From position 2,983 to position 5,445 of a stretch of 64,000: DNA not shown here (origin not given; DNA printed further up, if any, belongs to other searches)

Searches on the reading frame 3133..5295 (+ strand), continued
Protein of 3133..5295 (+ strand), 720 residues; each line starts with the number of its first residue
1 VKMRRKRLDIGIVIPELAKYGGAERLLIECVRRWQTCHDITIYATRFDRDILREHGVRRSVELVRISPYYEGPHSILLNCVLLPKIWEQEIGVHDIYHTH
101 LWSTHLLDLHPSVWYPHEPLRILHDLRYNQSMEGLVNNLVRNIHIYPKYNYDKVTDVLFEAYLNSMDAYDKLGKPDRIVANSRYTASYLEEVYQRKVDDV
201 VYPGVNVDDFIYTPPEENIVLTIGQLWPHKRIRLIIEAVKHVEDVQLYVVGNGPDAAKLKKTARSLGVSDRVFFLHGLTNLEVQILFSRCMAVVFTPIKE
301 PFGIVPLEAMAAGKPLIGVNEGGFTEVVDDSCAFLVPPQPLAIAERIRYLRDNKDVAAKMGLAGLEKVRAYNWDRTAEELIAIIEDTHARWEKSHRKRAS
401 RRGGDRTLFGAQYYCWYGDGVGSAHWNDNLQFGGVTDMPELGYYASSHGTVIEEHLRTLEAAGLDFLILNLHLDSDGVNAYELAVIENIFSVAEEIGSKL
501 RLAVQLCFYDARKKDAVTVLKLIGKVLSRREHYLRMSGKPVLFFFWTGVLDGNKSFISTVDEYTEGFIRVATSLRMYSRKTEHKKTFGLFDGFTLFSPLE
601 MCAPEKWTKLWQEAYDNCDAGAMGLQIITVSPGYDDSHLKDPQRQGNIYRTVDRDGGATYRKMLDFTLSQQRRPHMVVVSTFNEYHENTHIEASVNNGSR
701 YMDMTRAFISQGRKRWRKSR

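Call 33: find_homologous_proteins(query=window:3133-5295:+)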
Query window:3133-5295:+ (720 aa): 1031 proteins with E <= 0.001 among 8000 candidates; the best 120 are listed.
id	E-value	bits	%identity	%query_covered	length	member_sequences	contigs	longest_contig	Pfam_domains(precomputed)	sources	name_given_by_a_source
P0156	0.0e+0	1683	100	100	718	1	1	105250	PF00534.27,PF13524.13,PF13439.13,PF13692.13,PF16317.12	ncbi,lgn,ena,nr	ncbi:MAG TPA: glycosyltransferase [Deltaproteobacteria bacterium]|nr:glycosyltransferase [Deltaprote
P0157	0.0e+0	1231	70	98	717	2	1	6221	PF00534.27,PF03659.21,PF13439.13,PF13692.13,PF16317.12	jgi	jgi:glycosyltransferase involved in cell wall biosynthesis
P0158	0.0e+0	1114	65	99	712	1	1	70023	PF00534.27,PF14307.13,PF13524.13,PF13439.13,PF20706.4,PF13692.13,PF16317.12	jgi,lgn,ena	-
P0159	0.0e+0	1096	63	99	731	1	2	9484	PF00534.27,PF13524.13,PF13439.13,PF20706.4,PF13692.13,PF16317.12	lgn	-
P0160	0.0e+0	1093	63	99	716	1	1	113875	PF00534.27,PF03659.21,PF14307.13,PF13524.13,PF13439.13,PF13692.13,PF16317.12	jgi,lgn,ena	-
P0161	0.0e+0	1086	62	99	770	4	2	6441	PF00534.27,PF13524.13,PF13439.13,PF20706.4,PF13692.13,PF16317.12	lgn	-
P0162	0.0e+0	1084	62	98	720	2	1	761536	PF00534.27,PF03659.21,PF14307.13,PF13524.13,PF13439.13,PF20706.4,PF13692.13,PF16317.12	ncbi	ncbi:MAG: glycosyltransferase [Pirellulales bacterium]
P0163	0.0e+0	1083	64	99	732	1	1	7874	PF00534.27,PF13524.13,PF13439.13,PF20706.4,PF13692.13,PF16317.12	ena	-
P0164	0.0e+0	1081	63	98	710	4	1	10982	PF00534.27,PF13524.13,PF13439.13,PF20706.4,PF13692.13,PF16317.12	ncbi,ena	-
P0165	0.0e+0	1075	62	99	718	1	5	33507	PF00534.27,PF13524.13,PF13439.13,PF13692.13,PF16317.12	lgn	-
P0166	0.0e+0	1075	63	98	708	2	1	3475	PF00534.27,PF14307.13,PF13524.13,PF13439.13,PF20706.4,PF13692.13,PF16317.12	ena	-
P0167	0.0e+0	1068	61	98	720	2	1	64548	PF00534.27,PF03659.21,PF14307.13,PF13524.13,PF13439.13,PF20706.4,PF13692.13,PF16317.12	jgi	jgi:glycosyltransferase involved in cell wall biosynthesis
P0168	0.0e+0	1064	61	99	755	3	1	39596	PF00534.27,PF13524.13,PF13439.13,PF20706.4,PF13692.13,PF16317.12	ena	-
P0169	0.0e+0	1064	61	99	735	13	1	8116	PF00534.27,PF13524.13,PF13439.13,PF20706.4,PF13692.13,PF16317.12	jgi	jgi:glycosyltransferase involved in cell wall biosynthesis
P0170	0.0e+0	1060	61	99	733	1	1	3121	PF00534.27,PF14307.13,PF13524.13,PF13439.13,PF20706.4,PF13692.13,PF16317.12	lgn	-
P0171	0.0e+0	1058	61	99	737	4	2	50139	PF00534.27,PF13524.13,PF13439.13,PF20706.4,PF13692.13,PF16317.12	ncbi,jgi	jgi:glycosyltransferase involved in cell wall biosynthesis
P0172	0.0e+0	1056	61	99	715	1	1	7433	PF00534.27,PF03659.21,PF13524.13,PF13439.13,PF13692.13,PF16317.12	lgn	-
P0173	0.0e+0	1055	60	99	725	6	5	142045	PF00534.27,PF13524.13,PF13439.13,PF20706.4,PF13692.13,PF16317.12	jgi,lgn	jgi:glycosyltransferase involved in cell wall biosynthesis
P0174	0.0e+0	1051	61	99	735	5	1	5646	PF00534.27,PF13524.13,PF13439.13,PF20706.4,PF13692.13,PF16317.12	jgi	jgi:glycosyltransferase involved in cell wall biosynthesis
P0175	0.0e+0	1049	61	99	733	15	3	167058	PF00534.27,PF13524.13,PF13439.13,PF20706.4,PF13692.13,PF16317.12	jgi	jgi:glycosyltransferase involved in cell wall biosynthesis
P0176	0.0e+0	1049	61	99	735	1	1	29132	PF00534.27,PF13524.13,PF13439.13,PF20706.4,PF13692.13,PF16317.12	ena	-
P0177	0.0e+0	1046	62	99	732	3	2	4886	PF00534.27,PF13524.13,PF13439.13,PF20706.4,PF13692.13,PF16317.12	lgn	-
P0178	0.0e+0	1046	60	100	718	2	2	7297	PF00534.27,PF13524.13,PF13439.13,PF20706.4,PF13692.13,PF16317.12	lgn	-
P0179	0.0e+0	1045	61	99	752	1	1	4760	PF00534.27,PF13524.13,PF13439.13,PF20706.4,PF13692.13,PF16317.12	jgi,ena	-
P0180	0.0e+0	1043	61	99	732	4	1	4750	PF00534.27,PF13524.13,PF13439.13,PF20706.4,PF13692.13,PF16317.12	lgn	-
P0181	0.0e+0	1043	61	99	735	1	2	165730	PF00534.27,PF03659.21,PF13524.13,PF13439.13,PF20706.4,PF13692.13,PF16317.12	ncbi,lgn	ncbi:MAG: glycosyltransferase [Pirellulales bacterium]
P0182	0.0e+0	1042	60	99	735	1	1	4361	PF00534.27,PF13524.13,PF13439.13,PF20706.4,PF13692.13,PF16317.12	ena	-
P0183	0.0e+0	1032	59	98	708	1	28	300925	PF00534.27,PF13524.13,PF13439.13,PF13692.13,PF16317.12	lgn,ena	-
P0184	0.0e+0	1025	60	98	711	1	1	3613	PF00534.27,PF13524.13,PF13439.13,PF20706.4,PF13692.13,PF16317.12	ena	-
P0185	2.5e-297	1006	59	99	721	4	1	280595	PF00534.27,PF13524.13,PF13439.13,PF20706.4,PF13692.13,PF16317.12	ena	-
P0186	8.7e-297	1005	59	99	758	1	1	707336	PF00534.27,PF14307.13,PF13524.13,PF13439.13,PF13692.13,PF16317.12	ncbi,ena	-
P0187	8.2e-296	1001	57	99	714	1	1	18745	PF00534.27,PF14307.13,PF13524.13,PF13439.13,PF20706.4,PF13692.13,PF16317.12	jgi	jgi:glycosyltransferase involved in cell wall biosynthesis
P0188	1.3e-293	994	58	99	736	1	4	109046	PF00534.27,PF14307.13,PF13439.13,PF13692.13,PF16317.12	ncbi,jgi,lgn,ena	-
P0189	1.1e-291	988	56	99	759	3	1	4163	PF00534.27,PF14307.13,PF13524.13,PF13439.13,PF13692.13,PF16317.12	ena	-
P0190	2.1e-291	987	58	98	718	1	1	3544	PF00534.27,PF13524.13,PF13439.13,PF20706.4,PF13692.13,PF16317.12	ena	-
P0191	1.6e-287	974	58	98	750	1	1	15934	PF00534.27,PF13524.13,PF13439.13,PF13692.13,PF16317.12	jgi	jgi:glycosyltransferase involved in cell wall biosynthesis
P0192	2.4e-287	973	57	100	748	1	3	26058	PF00534.27,PF13524.13,PF13439.13,PF20706.4,PF13692.13,PF16317.12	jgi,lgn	jgi:glycosyltransferase involved in cell wall biosynthesis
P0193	4.2e-287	973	61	91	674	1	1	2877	PF00534.27,PF13524.13,PF13439.13,PF20706.4,PF13692.13,PF16317.12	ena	-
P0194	6.2e-284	962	56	99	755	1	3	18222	PF00534.27,PF14307.13,PF13524.13,PF13439.13,PF20706.4,PF13692.13,PF16317.12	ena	-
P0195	1.1e-283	961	57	99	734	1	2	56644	PF00534.27,PF14307.13,PF13524.13,PF13439.13,PF13692.13,PF16317.12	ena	-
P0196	8.9e-281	952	56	98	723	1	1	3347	PF00534.27,PF13524.13,PF13439.13,PF13692.13,PF16317.12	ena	-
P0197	1.4e-279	948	57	99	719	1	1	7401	PF00534.27,PF14307.13,PF13524.13,PF13439.13,PF20706.4,PF13692.13,PF16317.12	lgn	-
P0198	9.4e-279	945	54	99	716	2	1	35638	PF00534.27,PF14307.13,PF13439.13,PF13692.13,PF16317.12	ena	-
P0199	3.3e-274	930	58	99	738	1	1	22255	PF00534.27,PF14307.13,PF13524.13,PF13439.13,PF20706.4,PF13692.13,PF16317.12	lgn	-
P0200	4.1e-274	930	56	99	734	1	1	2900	PF00534.27,PF13524.13,PF13439.13,PF20706.4,PF13692.13,PF16317.12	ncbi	-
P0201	6.3e-273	926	56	98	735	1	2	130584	PF00534.27,PF13524.13,PF13439.13,PF20706.4,PF13692.13,PF16317.12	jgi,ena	jgi:glycosyltransferase involved in cell wall biosynthesis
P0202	9.5e-273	925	68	77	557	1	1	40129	PF00534.27,PF13524.13,PF13439.13,PF13692.13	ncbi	ncbi:MAG: glycosyltransferase, partial [Nitrospiria bacterium]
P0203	2.5e-271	920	56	98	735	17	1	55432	PF00534.27,PF13524.13,PF13439.13,PF20706.4,PF13692.13,PF16317.12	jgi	jgi:glycosyltransferase involved in cell wall biosynthesis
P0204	4.3e-270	916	55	98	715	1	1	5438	PF00534.27,PF13524.13,PF13439.13,PF20706.4,PF13692.13,PF16317.12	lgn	-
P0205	9.8e-270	915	55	98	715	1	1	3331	PF00534.27,PF13524.13,PF13439.13,PF20706.4,PF13692.13,PF16317.12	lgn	-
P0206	8.3e-269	912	54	99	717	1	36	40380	PF00534.27,PF13524.13,PF13439.13,PF13692.13,PF16317.12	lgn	-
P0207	1.5e-268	911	56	98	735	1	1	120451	PF00534.27,PF13439.13,PF13692.13,PF16317.12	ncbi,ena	-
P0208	1.7e-268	911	55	98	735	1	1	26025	PF00534.27,PF13524.13,PF13439.13,PF13692.13,PF16317.12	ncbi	ncbi:MAG: glycosyltransferase [Desulfomonilaceae bacterium]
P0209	6.1e-267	906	54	98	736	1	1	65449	PF00534.27,PF13439.13,PF20706.4,PF13692.13,PF16317.12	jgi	jgi:glycosyltransferase involved in cell wall biosynthesis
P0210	4.5e-266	903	52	99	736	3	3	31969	PF00534.27,PF13524.13,PF13439.13,PF20706.4,PF13692.13,PF16317.12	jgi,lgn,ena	-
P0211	7.5e-264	896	54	98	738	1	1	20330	PF00534.27,PF13524.13,PF13439.13,PF20706.4,PF13692.13,PF16317.12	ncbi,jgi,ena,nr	ncbi:MAG TPA: glycosyltransferase [Desulfomonilaceae bacterium]|nr:glycosyltransferase [Desulfomonil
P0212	6.2e-260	883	53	99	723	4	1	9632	PF00534.27,PF13524.13,PF13439.13,PF20706.4,PF13692.13,PF16317.12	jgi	jgi:glycosyltransferase involved in cell wall biosynthesis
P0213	3.4e-259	880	53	99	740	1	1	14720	PF00534.27,PF13524.13,PF13439.13,PF20706.4,PF13692.13,PF16317.12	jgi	jgi:glycosyltransferase involved in cell wall biosynthesis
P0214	4.1e-258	877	54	98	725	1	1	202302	PF00534.27,PF13524.13,PF13439.13,PF13692.13,PF16317.12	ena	-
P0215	1.0e-257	875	52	99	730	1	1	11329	PF00534.27,PF13524.13,PF13439.13,PF20706.4,PF13692.13,PF16317.12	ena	-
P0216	3.8e-257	874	53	97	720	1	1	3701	PF00534.27,PF13524.13,PF13439.13,PF20706.4,PF13692.13,PF16317.12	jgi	-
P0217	7.5e-254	863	51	98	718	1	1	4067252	PF00534.27,PF13524.13,PF13439.13,PF13692.13,PF16317.12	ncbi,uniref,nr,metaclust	ncbi:glycosyltransferase [Vibrio sp. MEBiC08052]|uniref:glycosyltransferase n=1 Tax=Vibrio sp. MEBiC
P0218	1.0e-253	862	52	99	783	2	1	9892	PF00534.27,PF13524.13,PF13439.13,PF20706.4,PF13692.13,PF16317.12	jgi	jgi:glycosyltransferase involved in cell wall biosynthesis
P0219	1.3e-252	859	52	98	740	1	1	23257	PF00534.27,PF13524.13,PF13439.13,PF20706.4,PF13692.13,PF16317.12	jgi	jgi:glycosyltransferase involved in cell wall biosynthesis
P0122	4.4e-252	857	51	99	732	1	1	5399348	PF00534.27,PF03659.21,PF13524.13,PF13439.13,PF13692.13,PF16317.12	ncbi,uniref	ncbi:glycosyltransferase [Amphritea sp. HPY]|uniref:glycosyltransferase n=1 Tax=Amphritea sp. HPY Ta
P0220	4.4e-252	857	51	98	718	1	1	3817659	PF00534.27,PF13524.13,PF13439.13,PF13692.13,PF16317.12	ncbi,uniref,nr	ncbi:glycosyltransferase [Vibrio spartinae]|uniref:GDP-mannose-dependent alpha-(1-6)-phosphatidylino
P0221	3.9e-251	854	51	98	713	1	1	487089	PF00534.27,PF13524.13,PF13439.13,PF13692.13,PF16317.12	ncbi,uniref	ncbi:glycosyltransferase [Paraburkholderia sp. BR10923]|uniref:glycosyltransferase n=1 Tax=Paraburkh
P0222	6.6e-251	853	52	98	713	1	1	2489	PF00534.27,PF13524.13,PF13439.13,PF13692.13,PF16317.12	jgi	-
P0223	2.2e-250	851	52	99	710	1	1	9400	PF00534.27,PF13524.13,PF13439.13,PF13692.13,PF16317.12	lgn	-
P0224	5.1e-250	850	52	99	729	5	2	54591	PF00534.27,PF13524.13,PF13439.13,PF13692.13,PF16317.12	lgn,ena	-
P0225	2.7e-249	848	51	99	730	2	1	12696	PF00534.27,PF13524.13,PF13439.13,PF13692.13,PF16317.12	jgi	jgi:glycosyltransferase involved in cell wall biosynthesis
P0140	6.4e-249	846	52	99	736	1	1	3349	PF00534.27,PF13524.13,PF13439.13,PF20706.4,PF13692.13,PF16317.12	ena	-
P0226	7.8e-249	846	52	98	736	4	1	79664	PF00534.27,PF13524.13,PF13439.13,PF20706.4,PF13692.13,PF16317.12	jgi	-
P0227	1.2e-248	845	51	100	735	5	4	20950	PF00534.27,PF13524.13,PF13439.13,PF20706.4,PF13692.13,PF16317.12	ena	-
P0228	1.7e-248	845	52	98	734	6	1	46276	PF00534.27,PF03659.21,PF13524.13,PF13439.13,PF13692.13,PF16317.12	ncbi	-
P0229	1.7e-248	845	51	98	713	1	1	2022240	PF00534.27,PF13524.13,PF13439.13,PF13692.13,PF16317.12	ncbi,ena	-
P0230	2.4e-248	844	52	99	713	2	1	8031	PF00534.27,PF13524.13,PF13439.13,PF13692.13,PF16317.12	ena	-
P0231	2.7e-248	844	51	98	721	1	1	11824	PF00534.27,PF14307.13,PF13524.13,PF13439.13,PF20706.4,PF13692.13,PF16317.12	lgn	-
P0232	3.8e-248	844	50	100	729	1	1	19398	PF00534.27,PF13524.13,PF13439.13,PF13692.13,PF16317.12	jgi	jgi:glycosyltransferase involved in cell wall biosynthesis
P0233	8.8e-248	843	51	98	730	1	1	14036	PF00534.27,PF13524.13,PF13439.13,PF13692.13,PF16317.12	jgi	-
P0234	1.7e-247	842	51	99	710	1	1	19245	PF00534.27,PF13524.13,PF13439.13,PF13692.13,PF16317.12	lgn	-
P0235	8.2e-247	839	52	98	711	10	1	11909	PF00534.27,PF14307.13,PF13524.13,PF13439.13,PF13692.13,PF16317.12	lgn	-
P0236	2.6e-246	838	51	99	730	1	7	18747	PF00534.27,PF14307.13,PF13524.13,PF13439.13,PF13692.13,PF16317.12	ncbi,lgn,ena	-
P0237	2.8e-246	838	51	99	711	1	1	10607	PF00534.27,PF14307.13,PF13439.13,PF13692.13,PF16317.12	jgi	jgi:glycosyltransferase involved in cell wall biosynthesis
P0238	8.2e-246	836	50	99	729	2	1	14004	PF00534.27,PF13524.13,PF13439.13,PF13692.13,PF16317.12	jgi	jgi:glycosyltransferase involved in cell wall biosynthesis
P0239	1.3e-245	835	51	99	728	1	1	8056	PF00534.27,PF13439.13,PF13692.13,PF16317.12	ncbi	-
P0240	2.3e-245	835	50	100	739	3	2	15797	PF00534.27,PF13524.13,PF13439.13,PF13692.13,PF16317.12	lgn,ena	-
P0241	2.8e-245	834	52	98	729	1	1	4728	PF00534.27,PF13524.13,PF13439.13,PF13692.13,PF16317.12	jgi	jgi:glycosyltransferase involved in cell wall biosynthesis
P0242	3.5e-245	834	50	99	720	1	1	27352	PF00534.27,PF14307.13,PF13524.13,PF13439.13,PF13692.13,PF16317.12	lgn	-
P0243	5.5e-245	833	50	100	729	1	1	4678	PF00534.27,PF13524.13,PF13439.13,PF13692.13,PF16317.12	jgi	jgi:glycosyltransferase involved in cell wall biosynthesis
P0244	1.5e-244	832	50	98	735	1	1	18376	PF00534.27,PF13524.13,PF13439.13,PF20706.4,PF13692.13,PF16317.12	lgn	-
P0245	1.6e-244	832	51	98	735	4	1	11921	PF00534.27,PF13524.13,PF13692.13,PF16317.12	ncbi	ncbi:MAG: glycosyltransferase [Phormidesmis sp.]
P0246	1.7e-244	832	50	99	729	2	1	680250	PF00534.27,PF13524.13,PF13439.13,PF13692.13,PF16317.12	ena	-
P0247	1.8e-244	832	51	97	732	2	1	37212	PF00534.27,PF14307.13,PF13524.13,PF13439.13,PF13692.13,PF16317.12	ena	-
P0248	2.0e-244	831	50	99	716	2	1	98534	PF00534.27,PF13524.13,PF13439.13,PF13692.13,PF16317.12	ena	-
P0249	2.2e-244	831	50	99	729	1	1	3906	PF00534.27,PF13524.13,PF13439.13,PF13692.13,PF16317.12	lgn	-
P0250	3.2e-244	831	49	99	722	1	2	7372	PF00534.27,PF13524.13,PF13692.13,PF16317.12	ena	-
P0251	8.2e-244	829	50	99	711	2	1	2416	PF00534.27,PF03659.21,PF14307.13,PF13524.13,PF13439.13,PF13692.13,PF16317.12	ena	-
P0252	1.1e-243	829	49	100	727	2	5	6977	PF00534.27,PF14307.13,PF13524.13,PF13439.13,PF13692.13,PF16317.12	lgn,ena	-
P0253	1.4e-243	829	50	99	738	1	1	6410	PF00534.27,PF13524.13,PF13439.13,PF20706.4,PF13692.13,PF16317.12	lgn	-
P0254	2.2e-243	828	50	98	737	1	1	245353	PF00534.27,PF03659.21,PF13524.13,PF13439.13,PF13692.13,PF16317.12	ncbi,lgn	ncbi:MAG: glycosyltransferase [Cyanobacteria bacterium P01_D01_bin.156]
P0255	5.1e-243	827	51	99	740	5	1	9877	PF00534.27,PF14307.13,PF13524.13,PF13439.13,PF13692.13,PF16317.12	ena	-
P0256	9.2e-243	826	51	99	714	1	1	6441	PF00534.27,PF13524.13,PF13439.13,PF13692.13,PF16317.12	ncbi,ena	-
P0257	2.1e-242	825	51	98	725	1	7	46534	PF00534.27,PF13524.13,PF13439.13,PF13692.13,PF16317.12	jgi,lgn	-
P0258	2.2e-242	825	50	99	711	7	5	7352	PF00534.27,PF14307.13,PF13524.13,PF13439.13,PF13692.13,PF16317.12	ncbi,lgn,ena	-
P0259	2.8e-242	824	50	99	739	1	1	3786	PF00534.27,PF13524.13,PF13439.13,PF13692.13,PF16317.12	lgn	-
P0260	6.7e-242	823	50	99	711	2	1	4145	PF00534.27,PF03659.21,PF13524.13,PF13439.13,PF13692.13,PF16317.12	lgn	-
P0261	1.1e-241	822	51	99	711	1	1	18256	PF00534.27,PF13524.13,PF13439.13,PF13692.13,PF16317.12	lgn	-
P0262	6.1e-241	820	50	99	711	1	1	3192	PF00534.27,PF14307.13,PF13524.13,PF13439.13,PF13692.13,PF16317.12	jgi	jgi:glycosyltransferase involved in cell wall biosynthesis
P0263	8.2e-241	820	50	98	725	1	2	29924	PF00534.27,PF13524.13,PF13439.13,PF13692.13,PF16317.12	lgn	-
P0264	9.5e-241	819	50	98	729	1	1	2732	PF00534.27,PF13524.13,PF13439.13,PF13692.13,PF16317.12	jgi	-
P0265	9.9e-241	819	50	98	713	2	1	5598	PF00534.27,PF13524.13,PF13439.13,PF20706.4,PF13692.13,PF16317.12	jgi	jgi:glycosyltransferase involved in cell wall biosynthesis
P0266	1.1e-240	819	50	99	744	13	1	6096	PF00534.27,PF13524.13,PF13439.13,PF13692.13,PF16317.12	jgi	jgi:glycosyltransferase involved in cell wall biosynthesis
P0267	5.1e-240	817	50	99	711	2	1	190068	PF00534.27,PF03659.21,PF13524.13,PF13439.13,PF13692.13,PF16317.12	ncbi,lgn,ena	-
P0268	5.6e-240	817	50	100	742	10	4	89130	PF00534.27,PF14307.13,PF13524.13,PF13439.13,PF20706.4,PF13692.13,PF16317.12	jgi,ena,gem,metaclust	metaclust:\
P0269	8.0e-240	816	47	100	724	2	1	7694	PF00534.27,PF14307.13,PF13524.13,PF13439.13,PF13692.13,PF16317.12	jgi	jgi:glycosyltransferase involved in cell wall biosynthesis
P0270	1.2e-239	816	50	98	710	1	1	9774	PF00534.27,PF13524.13,PF13439.13,PF13692.13,PF16317.12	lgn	-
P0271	1.3e-239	816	49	99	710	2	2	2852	PF00534.27,PF13524.13,PF13439.13,PF13692.13,PF16317.12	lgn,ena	-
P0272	1.6e-239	815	49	99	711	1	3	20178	PF00534.27,PF14307.13,PF13524.13,PF13439.13,PF13692.13,PF16317.12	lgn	-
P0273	4.3e-239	814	49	99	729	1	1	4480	PF00534.27,PF13524.13,PF13439.13,PF13692.13,PF16317.12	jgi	jgi:glycosyltransferase involved in cell wall biosynthesis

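Call 34: find_encoding_contigs(protein=P0220, flank=10000, max_places=1)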
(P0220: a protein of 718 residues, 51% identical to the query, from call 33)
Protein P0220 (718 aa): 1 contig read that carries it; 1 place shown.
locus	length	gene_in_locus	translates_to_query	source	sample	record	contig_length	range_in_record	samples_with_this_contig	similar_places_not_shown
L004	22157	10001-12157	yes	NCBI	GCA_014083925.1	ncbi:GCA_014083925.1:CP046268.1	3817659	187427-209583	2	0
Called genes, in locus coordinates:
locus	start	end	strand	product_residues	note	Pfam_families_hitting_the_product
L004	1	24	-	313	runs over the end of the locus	PF01073:3Beta_HSD, PF01370:Epimerase, PF16363:GDP_Man_Dehyd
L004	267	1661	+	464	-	PF00483:NTP_transferase, PF12804:NTP_transf_3 (faint), PF22640:ManC_GMP_beta-helix, PF01050:MannoseP_isomer, PF07883:Cupin_2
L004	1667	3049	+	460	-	PF02878:PGM_PMM_I, PF02879:PGM_PMM_II, PF02880:PGM_PMM_III, PF00408:PGM_PMM_IV (weak)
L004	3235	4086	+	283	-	PF01061:ABC2_membrane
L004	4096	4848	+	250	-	PF00005:ABC_tran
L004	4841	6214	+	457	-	-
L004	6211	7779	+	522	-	PF01522:Polysacc_deac_1 (faint)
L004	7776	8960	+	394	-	PF00534:Glycos_transf_1, PF13692:Glyco_trans_1_4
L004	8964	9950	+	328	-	PF13439:Glyco_transf_4 (faint), PF00534:Glycos_transf_1, PF13692:Glyco_trans_1_4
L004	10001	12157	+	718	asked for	PF13439:Glyco_transf_4, PF00534:Glycos_transf_1, PF13692:Glyco_trans_1_4, PF13524:Glyco_trans_1_2, PF16317:Glyco_hydro_99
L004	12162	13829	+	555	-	PF00534:Glycos_transf_1, PF13692:Glyco_trans_1_4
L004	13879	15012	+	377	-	PF13439:Glyco_transf_4, PF00534:Glycos_transf_1, PF13692:Glyco_trans_1_4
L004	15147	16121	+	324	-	PF00111:Fer2, PF00970:FAD_binding_6, PF00175:NAD_binding_1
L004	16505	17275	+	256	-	PF00483:NTP_transferase, PF12804:NTP_transf_3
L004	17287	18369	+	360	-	PF01073:3Beta_HSD (weak), PF01370:Epimerase, PF02719:Polysacc_synt_2, PF04321:RmlD_sub_bind (weak), PF16363:GDP_Man_Dehyd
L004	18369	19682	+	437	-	PF01041:DegT_DnrJ_EryC1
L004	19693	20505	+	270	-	PF00456:Transketolase_N, PF13292:DXP_synthase_N, PF00676:E1_dh, PF02775:TPP_enzyme_C (faint)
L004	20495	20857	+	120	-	PF02779:Transket_pyr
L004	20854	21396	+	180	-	PF02780:Transketolase_C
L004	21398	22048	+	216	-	PF13302:Acetyltransf_3, PF13420:Acetyltransf_4, PF00583:Acetyltransf_1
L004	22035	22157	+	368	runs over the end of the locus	PF01041:DegT_DnrJ_EryC1, PF00155:Aminotran_1_2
